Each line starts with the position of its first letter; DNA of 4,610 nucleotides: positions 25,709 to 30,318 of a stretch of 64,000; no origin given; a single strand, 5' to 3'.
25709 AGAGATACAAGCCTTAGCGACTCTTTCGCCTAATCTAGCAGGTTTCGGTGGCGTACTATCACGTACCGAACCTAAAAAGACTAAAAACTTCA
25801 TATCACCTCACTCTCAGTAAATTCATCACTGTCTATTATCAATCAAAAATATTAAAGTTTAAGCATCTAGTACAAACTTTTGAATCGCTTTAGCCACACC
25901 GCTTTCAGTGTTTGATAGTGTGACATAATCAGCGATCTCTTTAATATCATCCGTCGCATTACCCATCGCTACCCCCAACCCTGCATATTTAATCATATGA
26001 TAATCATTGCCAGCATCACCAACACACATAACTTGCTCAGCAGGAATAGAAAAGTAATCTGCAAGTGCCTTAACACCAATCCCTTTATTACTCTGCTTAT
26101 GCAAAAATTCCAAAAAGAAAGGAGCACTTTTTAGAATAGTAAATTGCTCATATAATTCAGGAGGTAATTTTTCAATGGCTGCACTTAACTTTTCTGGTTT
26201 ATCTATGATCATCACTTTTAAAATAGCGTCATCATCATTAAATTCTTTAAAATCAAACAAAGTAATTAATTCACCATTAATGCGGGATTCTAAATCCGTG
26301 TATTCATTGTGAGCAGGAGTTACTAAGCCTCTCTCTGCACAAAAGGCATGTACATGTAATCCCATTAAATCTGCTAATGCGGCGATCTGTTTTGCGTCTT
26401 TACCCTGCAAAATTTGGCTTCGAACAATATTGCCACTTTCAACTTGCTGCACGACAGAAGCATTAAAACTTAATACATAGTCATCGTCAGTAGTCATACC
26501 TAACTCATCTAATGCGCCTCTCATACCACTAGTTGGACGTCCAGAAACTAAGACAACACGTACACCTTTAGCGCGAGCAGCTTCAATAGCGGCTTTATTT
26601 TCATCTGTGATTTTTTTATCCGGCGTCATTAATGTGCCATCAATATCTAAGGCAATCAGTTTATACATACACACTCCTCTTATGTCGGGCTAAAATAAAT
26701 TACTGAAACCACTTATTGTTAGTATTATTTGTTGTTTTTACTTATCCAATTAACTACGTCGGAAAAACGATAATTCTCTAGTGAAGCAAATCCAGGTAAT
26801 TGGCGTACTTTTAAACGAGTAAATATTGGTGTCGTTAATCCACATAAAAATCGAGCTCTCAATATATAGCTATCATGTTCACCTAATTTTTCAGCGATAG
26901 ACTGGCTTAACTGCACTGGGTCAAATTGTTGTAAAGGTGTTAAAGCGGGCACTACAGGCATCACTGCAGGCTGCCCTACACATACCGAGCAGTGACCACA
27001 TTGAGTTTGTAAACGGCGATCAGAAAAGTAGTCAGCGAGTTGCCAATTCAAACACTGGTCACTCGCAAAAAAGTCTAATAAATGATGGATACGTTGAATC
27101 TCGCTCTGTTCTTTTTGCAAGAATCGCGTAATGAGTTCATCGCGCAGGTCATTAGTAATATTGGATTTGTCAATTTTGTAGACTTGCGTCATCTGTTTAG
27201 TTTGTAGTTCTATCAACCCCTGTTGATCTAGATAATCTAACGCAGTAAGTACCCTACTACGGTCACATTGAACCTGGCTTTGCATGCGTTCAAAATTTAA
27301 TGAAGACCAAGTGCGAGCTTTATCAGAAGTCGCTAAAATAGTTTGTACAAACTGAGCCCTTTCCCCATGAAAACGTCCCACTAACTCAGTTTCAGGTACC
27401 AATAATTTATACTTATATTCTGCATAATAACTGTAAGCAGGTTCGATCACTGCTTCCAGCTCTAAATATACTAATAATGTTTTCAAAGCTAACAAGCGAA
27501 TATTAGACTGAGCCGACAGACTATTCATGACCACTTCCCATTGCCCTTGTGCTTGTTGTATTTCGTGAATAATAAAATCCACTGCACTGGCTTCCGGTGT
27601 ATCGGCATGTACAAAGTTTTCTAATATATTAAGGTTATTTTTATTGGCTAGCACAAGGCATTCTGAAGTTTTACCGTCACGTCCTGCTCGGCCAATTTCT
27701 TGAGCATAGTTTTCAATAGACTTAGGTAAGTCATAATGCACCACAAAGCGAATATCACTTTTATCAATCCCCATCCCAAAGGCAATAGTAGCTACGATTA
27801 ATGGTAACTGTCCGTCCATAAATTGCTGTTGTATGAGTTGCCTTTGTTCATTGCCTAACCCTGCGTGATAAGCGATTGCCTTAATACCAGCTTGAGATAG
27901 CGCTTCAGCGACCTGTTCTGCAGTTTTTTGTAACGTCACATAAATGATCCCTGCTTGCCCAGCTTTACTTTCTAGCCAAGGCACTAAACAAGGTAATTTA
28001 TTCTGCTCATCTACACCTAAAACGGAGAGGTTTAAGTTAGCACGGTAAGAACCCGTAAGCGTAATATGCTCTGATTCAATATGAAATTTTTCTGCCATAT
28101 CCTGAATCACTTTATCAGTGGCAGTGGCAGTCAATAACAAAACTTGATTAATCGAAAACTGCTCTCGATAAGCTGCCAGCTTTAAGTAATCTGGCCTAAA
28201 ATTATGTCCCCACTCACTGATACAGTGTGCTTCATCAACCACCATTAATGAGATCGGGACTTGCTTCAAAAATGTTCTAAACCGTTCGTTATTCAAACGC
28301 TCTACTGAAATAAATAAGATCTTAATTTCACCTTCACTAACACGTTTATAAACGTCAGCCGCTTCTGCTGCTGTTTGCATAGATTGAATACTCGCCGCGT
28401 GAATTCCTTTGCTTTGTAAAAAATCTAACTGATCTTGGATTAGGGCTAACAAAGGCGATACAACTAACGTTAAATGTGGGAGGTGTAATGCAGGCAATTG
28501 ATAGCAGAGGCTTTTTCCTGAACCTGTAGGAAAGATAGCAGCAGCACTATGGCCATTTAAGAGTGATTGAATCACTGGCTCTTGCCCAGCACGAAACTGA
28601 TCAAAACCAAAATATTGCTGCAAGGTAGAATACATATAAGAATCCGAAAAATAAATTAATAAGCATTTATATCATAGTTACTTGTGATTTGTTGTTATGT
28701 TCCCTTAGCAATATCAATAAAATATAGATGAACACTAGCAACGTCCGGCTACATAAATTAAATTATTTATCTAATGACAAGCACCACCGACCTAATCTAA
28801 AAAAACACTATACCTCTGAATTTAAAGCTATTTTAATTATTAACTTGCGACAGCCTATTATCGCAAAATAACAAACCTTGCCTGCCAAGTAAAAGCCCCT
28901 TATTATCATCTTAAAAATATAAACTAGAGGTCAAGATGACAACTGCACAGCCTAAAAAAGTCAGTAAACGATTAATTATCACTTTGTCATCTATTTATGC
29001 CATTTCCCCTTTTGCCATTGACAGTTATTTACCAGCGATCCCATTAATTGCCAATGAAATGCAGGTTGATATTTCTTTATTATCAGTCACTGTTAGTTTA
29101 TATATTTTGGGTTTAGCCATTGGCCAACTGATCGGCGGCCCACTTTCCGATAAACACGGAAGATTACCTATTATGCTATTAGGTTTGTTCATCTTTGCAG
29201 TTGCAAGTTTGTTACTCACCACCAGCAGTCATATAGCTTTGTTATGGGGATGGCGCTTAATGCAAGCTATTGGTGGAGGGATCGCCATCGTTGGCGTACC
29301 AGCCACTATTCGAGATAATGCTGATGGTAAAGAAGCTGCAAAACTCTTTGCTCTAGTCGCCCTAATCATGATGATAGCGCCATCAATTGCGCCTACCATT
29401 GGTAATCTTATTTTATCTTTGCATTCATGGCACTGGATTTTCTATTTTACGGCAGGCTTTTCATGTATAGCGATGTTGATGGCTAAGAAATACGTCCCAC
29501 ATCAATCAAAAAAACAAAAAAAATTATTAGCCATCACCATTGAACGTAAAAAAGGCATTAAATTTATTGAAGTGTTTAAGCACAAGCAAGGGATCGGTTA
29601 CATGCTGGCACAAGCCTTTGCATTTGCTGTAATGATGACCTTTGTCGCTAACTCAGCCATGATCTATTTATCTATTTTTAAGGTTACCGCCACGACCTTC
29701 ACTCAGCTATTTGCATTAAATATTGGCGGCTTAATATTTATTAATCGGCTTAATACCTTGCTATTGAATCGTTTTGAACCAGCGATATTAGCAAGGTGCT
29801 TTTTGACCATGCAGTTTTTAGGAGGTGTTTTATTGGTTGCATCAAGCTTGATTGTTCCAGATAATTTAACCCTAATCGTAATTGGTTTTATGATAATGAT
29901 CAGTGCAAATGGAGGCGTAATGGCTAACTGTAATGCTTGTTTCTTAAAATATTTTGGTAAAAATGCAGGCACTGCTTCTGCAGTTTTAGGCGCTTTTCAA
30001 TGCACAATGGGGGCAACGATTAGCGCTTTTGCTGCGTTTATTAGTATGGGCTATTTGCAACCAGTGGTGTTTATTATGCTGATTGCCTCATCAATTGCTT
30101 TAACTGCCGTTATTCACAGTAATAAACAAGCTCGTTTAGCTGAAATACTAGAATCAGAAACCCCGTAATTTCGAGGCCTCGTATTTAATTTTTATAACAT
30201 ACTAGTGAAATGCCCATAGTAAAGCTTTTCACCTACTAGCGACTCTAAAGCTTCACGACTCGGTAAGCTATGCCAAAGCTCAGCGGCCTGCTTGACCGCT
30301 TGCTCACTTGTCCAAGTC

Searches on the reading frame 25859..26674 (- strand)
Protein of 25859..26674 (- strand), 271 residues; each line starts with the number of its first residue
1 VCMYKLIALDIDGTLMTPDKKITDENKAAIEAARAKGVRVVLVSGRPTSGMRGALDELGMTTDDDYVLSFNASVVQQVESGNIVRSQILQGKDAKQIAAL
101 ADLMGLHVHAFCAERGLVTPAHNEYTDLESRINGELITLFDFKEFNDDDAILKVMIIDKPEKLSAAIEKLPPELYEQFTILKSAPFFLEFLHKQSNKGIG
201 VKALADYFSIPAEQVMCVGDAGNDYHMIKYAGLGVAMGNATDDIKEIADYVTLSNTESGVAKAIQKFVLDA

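Call 93: search_protein_families(library=pfam, proteins=[window:25859-26674:-], max_evalue=0.00001)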
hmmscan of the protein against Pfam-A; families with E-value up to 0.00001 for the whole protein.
window:25859-26674:- (271 aa): 3 families
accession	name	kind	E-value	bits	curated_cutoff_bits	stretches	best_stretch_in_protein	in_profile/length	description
PF08282.18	Hydrolase_3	-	6.5e-63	213.3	20.9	1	7-264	1-255/255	haloacid dehalogenase-like hydrolase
PF05116.19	S6PP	-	4.3e-14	53.1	20.3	1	179-243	148-212/247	Sucrose-6F-phosphate phosphohydrolase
PF00702.32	Hydrolase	-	2.7e-08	34.9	26.4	0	199-232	158-191/191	haloacid dehalogenase-like hydrolase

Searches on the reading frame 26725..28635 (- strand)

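Call 92: search_protein_families(library=pfam, proteins=[window:26725-28635:-], max_evalue=0.00001)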
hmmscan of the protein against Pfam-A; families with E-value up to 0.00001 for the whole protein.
window:26725-28635:- (636 aa): 4 families
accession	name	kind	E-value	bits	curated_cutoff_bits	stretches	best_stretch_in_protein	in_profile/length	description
PF00270.35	DEAD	-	3.3e-27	95.7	26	1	17-178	3-165/167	DEAD/DEAH box helicase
PF00271.37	Helicase_C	-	1e-24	87.4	23.5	1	214-321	3-110/110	Helicase conserved C-terminal domain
PF16124.10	RecQ_Zn_bind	-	8.7e-07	30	25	1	507-552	19-65/66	RecQ zinc-binding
PF04851.21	ResIII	-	9.1e-07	29.4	22.5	1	15-172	5-162/164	Type III restriction enzyme, res subunit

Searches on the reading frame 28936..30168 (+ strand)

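Call 92: search_protein_families(library=pfam, proteins=[window:28936-30168:+], max_evalue=0.00001)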
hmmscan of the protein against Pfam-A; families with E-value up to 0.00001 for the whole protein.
window:28936-30168:+ (410 aa): 2 families
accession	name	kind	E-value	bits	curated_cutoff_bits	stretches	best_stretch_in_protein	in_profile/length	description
PF07690.21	MFS_1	-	3.2e-42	145.2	33.4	1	18-360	2-344/347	Major Facilitator Superfamily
PF00083.30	Sugar_tr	-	8.8e-12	45.1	22.3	1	47-180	46-185/452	Sugar (and other) transporter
